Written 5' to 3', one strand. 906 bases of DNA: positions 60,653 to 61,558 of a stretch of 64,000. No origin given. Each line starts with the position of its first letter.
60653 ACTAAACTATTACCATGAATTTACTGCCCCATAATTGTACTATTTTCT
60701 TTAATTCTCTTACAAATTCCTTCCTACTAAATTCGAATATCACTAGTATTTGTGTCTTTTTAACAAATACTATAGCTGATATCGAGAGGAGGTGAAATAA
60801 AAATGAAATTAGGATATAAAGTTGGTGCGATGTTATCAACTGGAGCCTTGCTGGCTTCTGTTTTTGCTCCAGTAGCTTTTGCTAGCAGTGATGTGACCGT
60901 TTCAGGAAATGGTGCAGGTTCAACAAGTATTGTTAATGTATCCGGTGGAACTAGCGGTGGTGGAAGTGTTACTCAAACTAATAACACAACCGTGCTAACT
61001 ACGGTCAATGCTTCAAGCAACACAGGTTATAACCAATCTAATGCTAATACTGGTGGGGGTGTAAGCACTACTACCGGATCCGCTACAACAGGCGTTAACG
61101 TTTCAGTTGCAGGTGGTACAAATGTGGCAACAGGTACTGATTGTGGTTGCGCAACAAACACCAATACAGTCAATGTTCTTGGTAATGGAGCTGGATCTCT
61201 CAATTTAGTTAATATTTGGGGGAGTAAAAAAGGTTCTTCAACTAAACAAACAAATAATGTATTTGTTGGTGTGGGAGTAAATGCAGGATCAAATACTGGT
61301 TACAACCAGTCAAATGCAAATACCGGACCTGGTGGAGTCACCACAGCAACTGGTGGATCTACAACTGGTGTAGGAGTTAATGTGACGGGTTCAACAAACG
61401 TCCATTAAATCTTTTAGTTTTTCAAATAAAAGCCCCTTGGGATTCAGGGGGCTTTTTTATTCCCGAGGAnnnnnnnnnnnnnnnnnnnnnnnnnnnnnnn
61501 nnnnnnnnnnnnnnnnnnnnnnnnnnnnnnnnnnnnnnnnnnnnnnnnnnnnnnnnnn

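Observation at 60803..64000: Sortase with a family of Asn/Thr/Gly-rich repeat surface proteins sharing an SGNG(A/S)GS ... ANTG motif, one with a canonical LPSTG sorting signal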

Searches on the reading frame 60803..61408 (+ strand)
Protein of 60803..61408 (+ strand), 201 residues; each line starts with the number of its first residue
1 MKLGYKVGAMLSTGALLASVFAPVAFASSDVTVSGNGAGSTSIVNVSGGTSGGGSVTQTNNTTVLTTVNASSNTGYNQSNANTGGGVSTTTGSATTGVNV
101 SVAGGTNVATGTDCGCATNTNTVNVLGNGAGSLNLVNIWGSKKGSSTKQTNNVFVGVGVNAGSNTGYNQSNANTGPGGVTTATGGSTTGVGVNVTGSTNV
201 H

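Call 5: search_protein_families(library=pfam, proteins=[window:60803-61408:+], max_evalue=1)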
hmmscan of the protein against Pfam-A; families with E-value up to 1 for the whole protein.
window:60803-61408:+ (201 aa): 0 families

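Call 6: search_protein_families(library=ncbifam, proteins=[window:60803-61408:+], max_evalue=1)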
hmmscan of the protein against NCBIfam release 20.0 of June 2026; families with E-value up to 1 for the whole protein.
window:60803-61408:+ (201 aa): 0 families

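Call 9: find_homologous_proteins(query=window:60803-61408:+, max_evalue=0.001)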
Query window:60803-61408:+ (201 aa): 39 proteins with E <= 0.001 among 4111 candidates.
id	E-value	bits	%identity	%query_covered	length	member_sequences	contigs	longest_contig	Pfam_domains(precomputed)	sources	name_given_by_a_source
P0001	8.9e-35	138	49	99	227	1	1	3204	-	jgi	jgi:hypothetical protein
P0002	1.4e-30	125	47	98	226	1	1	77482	-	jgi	jgi:hypothetical protein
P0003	3.4e-28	117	45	99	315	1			-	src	-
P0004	2.2e-25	108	34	96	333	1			-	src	-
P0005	4.2e-25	107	46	99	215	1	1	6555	-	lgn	-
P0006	8.1e-24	103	42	98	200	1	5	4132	-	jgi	jgi:hypothetical protein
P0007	2.9e-23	101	45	99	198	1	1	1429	-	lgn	-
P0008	1.7e-21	95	42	99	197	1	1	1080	-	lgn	-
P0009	7.7e-21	93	43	84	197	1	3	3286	-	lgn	-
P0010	1.3e-20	92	42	91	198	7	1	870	-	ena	-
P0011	3.1e-20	91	42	83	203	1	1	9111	-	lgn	-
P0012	5.4e-20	90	42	98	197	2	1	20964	-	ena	-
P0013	4.1e-19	87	42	99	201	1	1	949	-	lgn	-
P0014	1.2e-18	86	44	89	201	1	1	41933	-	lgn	-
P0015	1.3e-18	86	41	99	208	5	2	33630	-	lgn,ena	-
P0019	7.2e-15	73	40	99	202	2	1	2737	-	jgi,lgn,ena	-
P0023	2.2e-13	69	39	94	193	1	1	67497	-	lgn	-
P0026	1.6e-12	66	40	96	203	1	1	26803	-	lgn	-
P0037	3.7e-6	45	39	71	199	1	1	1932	-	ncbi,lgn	-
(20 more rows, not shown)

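Call 13: find_encoding_contigs(protein=P0002, flank=8000, max_places=3)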
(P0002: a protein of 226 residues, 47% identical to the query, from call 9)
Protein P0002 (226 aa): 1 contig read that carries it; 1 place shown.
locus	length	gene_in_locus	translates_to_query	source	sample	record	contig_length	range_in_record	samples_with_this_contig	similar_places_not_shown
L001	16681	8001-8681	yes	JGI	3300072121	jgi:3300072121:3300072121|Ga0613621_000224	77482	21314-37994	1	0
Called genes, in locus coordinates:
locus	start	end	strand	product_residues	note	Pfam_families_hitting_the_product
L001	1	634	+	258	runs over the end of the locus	PF02673:BacA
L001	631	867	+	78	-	PF07866:DUF1653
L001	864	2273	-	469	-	PF07992:Pyr_redox_2 (faint), PF01266:DAO (faint), PF01494:FAD_binding_3, PF13450:NAD_binding_8 (weak)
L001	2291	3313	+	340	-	-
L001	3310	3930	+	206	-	-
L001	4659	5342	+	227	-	PF12389:Peptidase_M73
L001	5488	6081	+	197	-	-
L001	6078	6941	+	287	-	PF00932:LTD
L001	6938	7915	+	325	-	PF00353:HemolysinCabind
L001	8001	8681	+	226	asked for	-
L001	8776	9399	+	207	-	PF18075:FtsX_ECD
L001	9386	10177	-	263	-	-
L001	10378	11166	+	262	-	-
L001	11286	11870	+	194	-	-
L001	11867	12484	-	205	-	PF04203:Sortase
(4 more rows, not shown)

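Call 14: find_encoding_contigs(protein=P0023, flank=8000, max_places=3)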
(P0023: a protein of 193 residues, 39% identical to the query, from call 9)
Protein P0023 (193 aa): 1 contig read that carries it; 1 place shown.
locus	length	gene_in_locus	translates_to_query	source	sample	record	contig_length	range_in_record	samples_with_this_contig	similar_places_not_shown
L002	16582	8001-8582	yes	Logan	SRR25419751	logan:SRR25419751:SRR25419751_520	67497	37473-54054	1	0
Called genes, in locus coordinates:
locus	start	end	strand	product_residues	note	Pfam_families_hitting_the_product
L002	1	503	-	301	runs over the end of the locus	-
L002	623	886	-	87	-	-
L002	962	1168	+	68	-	-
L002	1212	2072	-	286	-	PF00226:DnaJ, PF01556:DnaJ_C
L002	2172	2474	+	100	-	-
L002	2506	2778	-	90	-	-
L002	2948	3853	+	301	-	-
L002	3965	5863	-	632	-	PF00012:HSP70, PF06723:MreB_Mbl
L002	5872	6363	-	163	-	PF01025:GrpE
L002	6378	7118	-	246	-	PF01628:HrcA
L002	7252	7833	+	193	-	-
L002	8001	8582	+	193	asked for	-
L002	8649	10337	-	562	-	PF03023:MurJ, PF13440:Polysacc_synt_3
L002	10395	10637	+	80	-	PF01649:Ribosomal_S20p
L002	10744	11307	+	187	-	PF05137:PilN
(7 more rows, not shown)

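Call 17: search_solved_structures(query=A1, max_evalue=10, show_alignments=2)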
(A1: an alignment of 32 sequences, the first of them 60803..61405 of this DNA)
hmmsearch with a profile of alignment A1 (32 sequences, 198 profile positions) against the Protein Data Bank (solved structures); distinct sequences matched with E-value up to 10: 1.
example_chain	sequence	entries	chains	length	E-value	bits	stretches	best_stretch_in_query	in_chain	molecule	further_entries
2rad_A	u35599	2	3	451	1.2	12.1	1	3-63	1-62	Succinoglycan biosynthesis protein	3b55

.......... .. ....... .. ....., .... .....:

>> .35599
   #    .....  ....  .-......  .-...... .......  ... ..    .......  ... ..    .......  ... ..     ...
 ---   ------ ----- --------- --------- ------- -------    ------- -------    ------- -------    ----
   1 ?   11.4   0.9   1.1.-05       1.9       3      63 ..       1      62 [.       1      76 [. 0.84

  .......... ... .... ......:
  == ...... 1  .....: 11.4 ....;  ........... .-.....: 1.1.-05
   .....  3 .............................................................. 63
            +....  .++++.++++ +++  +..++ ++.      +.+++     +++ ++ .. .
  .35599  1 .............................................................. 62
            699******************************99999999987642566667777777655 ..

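Call 18: predict_structure(alignment_id=A1)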
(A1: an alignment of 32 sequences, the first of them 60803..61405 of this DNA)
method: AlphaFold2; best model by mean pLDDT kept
length: 201 residues; sequences in the alignment: 32
mean_pLDDT: 44.3   pTM: 0.28
mean pLDDT of the five models: 44.3, 44.0, 44.0, 42.5, 38.0
residues with pLDDT >= 90: 0; 70-90: 0; 50-70: 72; < 50: 129
segments of 3 or more residues with pLDDT < 50: 1-67, 105-158, 198-201
pLDDT, mean of each block of 10 residues (from residue 1): 35 32 28 30 36 40 48 56 57 54 47 43 38 38 42 47 56 58 55 49 37
secondary structure, 60 per line:
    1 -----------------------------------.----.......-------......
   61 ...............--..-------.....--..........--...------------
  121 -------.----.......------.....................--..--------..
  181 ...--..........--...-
elements in order: E41-47 E55-75 E87-91 E94-103 E106-108 E133-139 E146-166 E179-183 E186-195 E198-200

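Call 28: search_protein_representatives(alignment_id=A1)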
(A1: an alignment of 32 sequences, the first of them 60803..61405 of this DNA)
Query: 32 sequences, 198 profile positions. Proteins with E-value up to 0.001 (for the whole library): 2401; up to 1e-10: 1685; up to 1e-30: 881. The best 150 are listed.
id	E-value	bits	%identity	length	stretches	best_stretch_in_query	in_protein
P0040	7.7e-108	375.0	-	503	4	2-196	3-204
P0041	8.5e-96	335.7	-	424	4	2-196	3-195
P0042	2.4e-94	330.9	-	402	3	2-196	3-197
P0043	3.0e-94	330.7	-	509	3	29-196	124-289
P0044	2.8e-93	327.5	-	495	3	28-196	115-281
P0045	7.6e-93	326.1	-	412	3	3-196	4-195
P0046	1.4e-92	325.2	-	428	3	7-197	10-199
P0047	4.8e-92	323.5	-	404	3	3-196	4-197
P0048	3.6e-89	314.1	-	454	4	2-197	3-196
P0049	1.4e-88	312.2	-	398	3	2-196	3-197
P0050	3.3e-87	307.6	-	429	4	4-196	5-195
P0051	4.6e-86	303.9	-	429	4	3-197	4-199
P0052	5.7e-86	303.6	-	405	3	1-196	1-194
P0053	6.0e-86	303.5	-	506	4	30-196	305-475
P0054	1.6e-84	298.9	-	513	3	2-197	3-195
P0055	2.4e-84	298.3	-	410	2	1-196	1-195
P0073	4.5e-78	277.9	-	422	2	1-196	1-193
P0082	1.6e-76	272.8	-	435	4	3-137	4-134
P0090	2.0e-75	269.2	-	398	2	4-196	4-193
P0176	3.8e-64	232.4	-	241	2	1-197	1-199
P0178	4.7e-64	232.1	-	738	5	1-197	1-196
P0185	3.7e-63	229.2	-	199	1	1-198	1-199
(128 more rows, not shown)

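Call 30: search_protein_families(library=pfam, proteins=[P0040, P0041, P0042, P0055, P0073, P0178, P0185, P0176, P0052, P0047], max_evalue=0.1)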
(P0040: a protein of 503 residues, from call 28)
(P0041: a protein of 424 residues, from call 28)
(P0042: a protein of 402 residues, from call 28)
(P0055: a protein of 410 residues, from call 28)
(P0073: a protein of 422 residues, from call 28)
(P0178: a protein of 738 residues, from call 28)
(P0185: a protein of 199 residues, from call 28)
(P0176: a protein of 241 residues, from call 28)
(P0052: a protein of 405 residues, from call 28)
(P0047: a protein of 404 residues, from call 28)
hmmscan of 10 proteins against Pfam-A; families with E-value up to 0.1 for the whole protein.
P0040 (503 aa): 0 families

P0041 (424 aa): 1 family
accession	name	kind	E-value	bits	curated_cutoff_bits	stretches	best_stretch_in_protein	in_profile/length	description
PF14155.11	DUF4307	-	0.035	14.4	27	0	8-113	9-111/111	Domain of unknown function (DUF4307)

P0042 (402 aa): 0 families

P0055 (410 aa): 0 families

P0073 (422 aa): 0 families

P0178 (738 aa): 1 family
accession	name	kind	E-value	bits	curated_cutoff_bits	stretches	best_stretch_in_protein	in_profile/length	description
PF24110.1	DUF7385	-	0.0033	17.5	28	0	554-570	18-34/72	Family of unknown function (DUF7385)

P0185 (199 aa): 0 families

P0176 (241 aa): 0 families

P0052 (405 aa): 0 families

P0047 (404 aa): 1 family
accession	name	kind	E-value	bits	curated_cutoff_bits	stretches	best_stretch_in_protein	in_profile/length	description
PF13714.12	PEP_mutase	-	0.048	13.7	31.5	0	18-80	25-85/240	Phosphoenolpyruvate phosphomutase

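Call 31: list_cluster_members(proteins=[P0040, P0041, P0042, P0055, P0073, P0178, P0185, P0037, P0019, P0082])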
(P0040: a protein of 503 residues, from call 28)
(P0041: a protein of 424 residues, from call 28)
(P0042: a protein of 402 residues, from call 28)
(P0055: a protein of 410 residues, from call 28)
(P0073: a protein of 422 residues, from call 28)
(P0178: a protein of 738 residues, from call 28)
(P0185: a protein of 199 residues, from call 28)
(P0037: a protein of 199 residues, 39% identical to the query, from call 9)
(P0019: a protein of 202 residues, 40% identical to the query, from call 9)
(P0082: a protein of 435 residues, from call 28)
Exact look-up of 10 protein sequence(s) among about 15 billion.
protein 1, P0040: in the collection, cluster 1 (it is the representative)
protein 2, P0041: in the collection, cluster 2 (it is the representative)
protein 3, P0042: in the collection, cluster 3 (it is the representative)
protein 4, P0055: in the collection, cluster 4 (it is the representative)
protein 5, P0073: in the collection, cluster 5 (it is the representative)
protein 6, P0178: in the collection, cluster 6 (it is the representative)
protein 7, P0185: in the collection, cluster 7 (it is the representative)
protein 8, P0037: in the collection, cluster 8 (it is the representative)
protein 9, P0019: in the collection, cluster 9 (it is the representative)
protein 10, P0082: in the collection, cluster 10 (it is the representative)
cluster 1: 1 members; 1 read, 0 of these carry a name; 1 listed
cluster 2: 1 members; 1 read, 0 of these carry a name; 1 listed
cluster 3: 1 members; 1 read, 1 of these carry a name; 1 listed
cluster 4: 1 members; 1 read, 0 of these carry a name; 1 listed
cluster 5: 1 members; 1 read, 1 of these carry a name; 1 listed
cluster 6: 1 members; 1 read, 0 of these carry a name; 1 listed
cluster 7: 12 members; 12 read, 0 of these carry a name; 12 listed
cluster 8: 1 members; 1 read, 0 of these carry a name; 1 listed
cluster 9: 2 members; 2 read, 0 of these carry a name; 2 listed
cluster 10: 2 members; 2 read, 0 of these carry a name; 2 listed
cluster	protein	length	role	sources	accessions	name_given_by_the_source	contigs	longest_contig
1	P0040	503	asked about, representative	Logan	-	-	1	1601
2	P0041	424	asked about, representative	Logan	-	-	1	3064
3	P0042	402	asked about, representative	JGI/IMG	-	hypothetical protein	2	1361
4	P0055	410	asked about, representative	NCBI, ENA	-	-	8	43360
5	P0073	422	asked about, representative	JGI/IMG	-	hypothetical protein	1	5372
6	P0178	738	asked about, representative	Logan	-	-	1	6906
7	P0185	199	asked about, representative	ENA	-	-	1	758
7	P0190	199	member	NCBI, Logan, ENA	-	-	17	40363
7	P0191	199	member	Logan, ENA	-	-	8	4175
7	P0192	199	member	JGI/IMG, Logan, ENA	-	-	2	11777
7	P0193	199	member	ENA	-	-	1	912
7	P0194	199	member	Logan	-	-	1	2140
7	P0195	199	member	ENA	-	-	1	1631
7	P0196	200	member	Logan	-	-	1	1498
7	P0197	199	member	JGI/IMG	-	-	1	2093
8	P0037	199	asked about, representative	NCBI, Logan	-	-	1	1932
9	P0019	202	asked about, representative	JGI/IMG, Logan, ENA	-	-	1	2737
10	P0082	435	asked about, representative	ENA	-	-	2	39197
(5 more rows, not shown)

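Call 32: find_encoding_contigs(protein=P0014, flank=8000, max_places=2)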
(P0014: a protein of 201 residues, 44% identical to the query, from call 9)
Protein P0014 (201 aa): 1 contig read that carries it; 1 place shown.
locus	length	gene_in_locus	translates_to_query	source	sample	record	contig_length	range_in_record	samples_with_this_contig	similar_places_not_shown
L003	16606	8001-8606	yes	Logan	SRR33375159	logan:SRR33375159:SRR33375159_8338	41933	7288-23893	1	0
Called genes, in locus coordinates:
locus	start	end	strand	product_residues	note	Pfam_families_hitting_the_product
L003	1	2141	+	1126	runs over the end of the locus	PF00873:ACR_tran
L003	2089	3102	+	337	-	-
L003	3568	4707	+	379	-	PF17957:Big_7 (weak)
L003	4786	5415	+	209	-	PF12389:Peptidase_M73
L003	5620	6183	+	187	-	-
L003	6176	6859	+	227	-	PF00932:LTD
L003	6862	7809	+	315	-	PF00353:HemolysinCabind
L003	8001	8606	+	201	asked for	-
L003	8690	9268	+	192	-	-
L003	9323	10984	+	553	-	PF00535:Glycos_transf_2 (faint), PF13641:Glyco_tranf_2_3, PF13506:Glyco_transf_21, PF13632:Glyco_trans_2_3, PF03552:Cellulose_synt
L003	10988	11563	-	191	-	PF04203:Sortase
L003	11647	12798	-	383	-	-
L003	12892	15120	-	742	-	-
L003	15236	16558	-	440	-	-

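Call 33: find_encoding_contigs(protein=P0015, flank=8000, max_places=2)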
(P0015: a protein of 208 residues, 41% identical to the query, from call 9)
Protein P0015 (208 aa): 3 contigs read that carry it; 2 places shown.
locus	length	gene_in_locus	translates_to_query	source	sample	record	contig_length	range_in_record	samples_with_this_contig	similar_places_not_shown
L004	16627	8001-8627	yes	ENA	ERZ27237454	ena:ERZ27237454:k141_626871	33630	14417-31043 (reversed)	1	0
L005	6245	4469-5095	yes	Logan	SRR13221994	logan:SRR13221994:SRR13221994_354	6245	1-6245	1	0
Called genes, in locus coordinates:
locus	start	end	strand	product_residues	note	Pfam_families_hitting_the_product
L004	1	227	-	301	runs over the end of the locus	-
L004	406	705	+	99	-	-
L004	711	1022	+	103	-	PF07110:EthD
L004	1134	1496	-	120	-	PF00072:Response_reg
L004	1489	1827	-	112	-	PF02518:HATPase_c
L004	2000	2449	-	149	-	PF01797:Y1_Tnp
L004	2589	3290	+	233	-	-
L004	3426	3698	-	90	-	PF05016:ParE_toxin (weak), PF15738:YafQ_toxin (weak)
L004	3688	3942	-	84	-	-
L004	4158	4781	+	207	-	-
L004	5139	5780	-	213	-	PF09335:VTT_dom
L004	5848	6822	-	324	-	PF13354:Beta-lactamase2 (weak), PF00768:Peptidase_S11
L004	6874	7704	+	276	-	PF03372:Exo_endo_phos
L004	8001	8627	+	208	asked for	-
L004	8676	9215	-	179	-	PF04203:Sortase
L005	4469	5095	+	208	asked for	-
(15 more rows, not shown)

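Call 34: find_encoding_contigs(protein=P0026, flank=8000, max_places=2)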
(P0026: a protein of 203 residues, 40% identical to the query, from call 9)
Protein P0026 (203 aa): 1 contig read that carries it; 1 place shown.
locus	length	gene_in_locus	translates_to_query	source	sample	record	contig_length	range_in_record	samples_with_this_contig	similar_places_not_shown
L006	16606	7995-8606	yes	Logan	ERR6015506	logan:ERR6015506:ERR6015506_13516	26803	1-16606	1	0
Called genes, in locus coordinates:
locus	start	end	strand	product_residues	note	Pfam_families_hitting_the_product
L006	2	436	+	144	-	?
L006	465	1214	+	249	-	PF13462:Thioredoxin_4, PF01323:DSBA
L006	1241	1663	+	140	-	PF02600:DsbB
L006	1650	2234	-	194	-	-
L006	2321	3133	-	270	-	-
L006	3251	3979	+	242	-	PF04203:Sortase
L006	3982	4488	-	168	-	-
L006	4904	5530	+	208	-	PF12389:Peptidase_M73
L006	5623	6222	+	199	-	-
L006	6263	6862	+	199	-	PF00932:LTD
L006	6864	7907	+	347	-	PF00353:HemolysinCabind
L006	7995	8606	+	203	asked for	-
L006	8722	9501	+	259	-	PF04085:MreC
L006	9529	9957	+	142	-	-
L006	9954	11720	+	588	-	PF03717:PBP_dimer, PF00905:Transpeptidase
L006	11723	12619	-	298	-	-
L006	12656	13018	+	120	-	-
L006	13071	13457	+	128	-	-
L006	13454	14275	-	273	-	PF03372:Exo_endo_phos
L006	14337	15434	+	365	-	PF02481:DNA_processg_A, PF17782:WHD_DprA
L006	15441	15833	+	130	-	-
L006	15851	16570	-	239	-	-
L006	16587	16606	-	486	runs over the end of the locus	-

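Call 36: find_homologous_proteins(query=A1, max_evalue=1e-10)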
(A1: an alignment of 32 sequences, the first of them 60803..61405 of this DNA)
Query A1 (32 sequences) (201 aa, profile of the alignment): 414 proteins with E <= 1e-10 among 8000 candidates; the best 120 are listed.
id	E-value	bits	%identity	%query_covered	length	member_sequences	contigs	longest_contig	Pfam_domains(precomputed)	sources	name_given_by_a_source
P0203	4.6e-85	302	40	97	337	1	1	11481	-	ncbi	-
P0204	6.6e-79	282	35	100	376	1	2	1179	-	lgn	-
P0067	1.2e-78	281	42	81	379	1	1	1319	-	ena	-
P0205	1.6e-76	274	36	91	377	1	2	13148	-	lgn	-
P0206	1.9e-76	274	41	95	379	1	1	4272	-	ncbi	-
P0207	3.8e-76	273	38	91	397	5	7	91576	-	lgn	-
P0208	2.6e-75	271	40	93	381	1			-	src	-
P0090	6.2e-75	269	34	71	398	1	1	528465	-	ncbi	-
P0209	4.9e-73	263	36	91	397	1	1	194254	-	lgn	-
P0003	3.1e-71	257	45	99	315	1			-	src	-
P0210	1.5e-70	255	38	73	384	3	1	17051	-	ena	-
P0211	1.2e-69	252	38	92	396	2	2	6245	-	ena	-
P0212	9.5e-68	246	38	95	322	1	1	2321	-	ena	-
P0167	6.5e-65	237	40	84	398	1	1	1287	-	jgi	-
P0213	1.2e-61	226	35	60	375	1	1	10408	-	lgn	-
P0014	3.4e-59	218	44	89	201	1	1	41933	-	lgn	-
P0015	1.2e-57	213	41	99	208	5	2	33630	-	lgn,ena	-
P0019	6.2e-57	211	40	99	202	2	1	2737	-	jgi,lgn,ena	-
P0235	2.6e-55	205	36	99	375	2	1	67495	-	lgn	-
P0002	8.7e-55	204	47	98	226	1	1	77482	-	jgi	jgi:hypothetical protein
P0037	3.6e-54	202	39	71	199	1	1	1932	-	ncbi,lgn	-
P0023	3.0e-51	192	39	94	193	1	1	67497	-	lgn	-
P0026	7.2e-51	191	40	96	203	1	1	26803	-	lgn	-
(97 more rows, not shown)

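Call 44: find_encoding_contigs(protein=P0235, flank=10000, max_places=2)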
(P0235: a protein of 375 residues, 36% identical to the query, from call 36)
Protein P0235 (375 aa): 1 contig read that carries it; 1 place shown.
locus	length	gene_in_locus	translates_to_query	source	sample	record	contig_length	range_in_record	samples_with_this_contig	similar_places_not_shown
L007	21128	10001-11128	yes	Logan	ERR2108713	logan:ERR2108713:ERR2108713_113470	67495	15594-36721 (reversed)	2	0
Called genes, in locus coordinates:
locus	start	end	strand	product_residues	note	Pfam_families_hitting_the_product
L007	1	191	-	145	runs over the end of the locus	-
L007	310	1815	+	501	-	-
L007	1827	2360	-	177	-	PF01931:NTPase_I-T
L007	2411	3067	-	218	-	PF13462:Thioredoxin_4, PF01323:DSBA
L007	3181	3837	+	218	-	PF00156:Pribosyltran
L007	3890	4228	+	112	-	PF04020:Phage_holin_4_2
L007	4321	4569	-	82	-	-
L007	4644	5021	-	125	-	-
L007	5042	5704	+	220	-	-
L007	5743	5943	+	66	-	PF10055:DUF2292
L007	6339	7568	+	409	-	-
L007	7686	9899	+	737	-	-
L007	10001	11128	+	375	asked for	-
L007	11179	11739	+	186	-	PF04203:Sortase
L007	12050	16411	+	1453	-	PF00535:Glycos_transf_2, PF00535:Glycos_transf_2, PF13641:Glyco_tranf_2_3, PF13632:Glyco_trans_2_3, PF13439:Glyco_transf_4, PF20706:GT4-conflict, PF00534:Glycos_transf_1, PF13692:Glyco_trans_1_4, +2 more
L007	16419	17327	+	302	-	PF00535:Glycos_transf_2, PF13641:Glyco_tranf_2_3, PF13632:Glyco_trans_2_3 (weak)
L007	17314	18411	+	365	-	PF04230:PS_pyruv_trans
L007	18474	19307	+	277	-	PF01522:Polysacc_deac_1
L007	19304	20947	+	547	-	-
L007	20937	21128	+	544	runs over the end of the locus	-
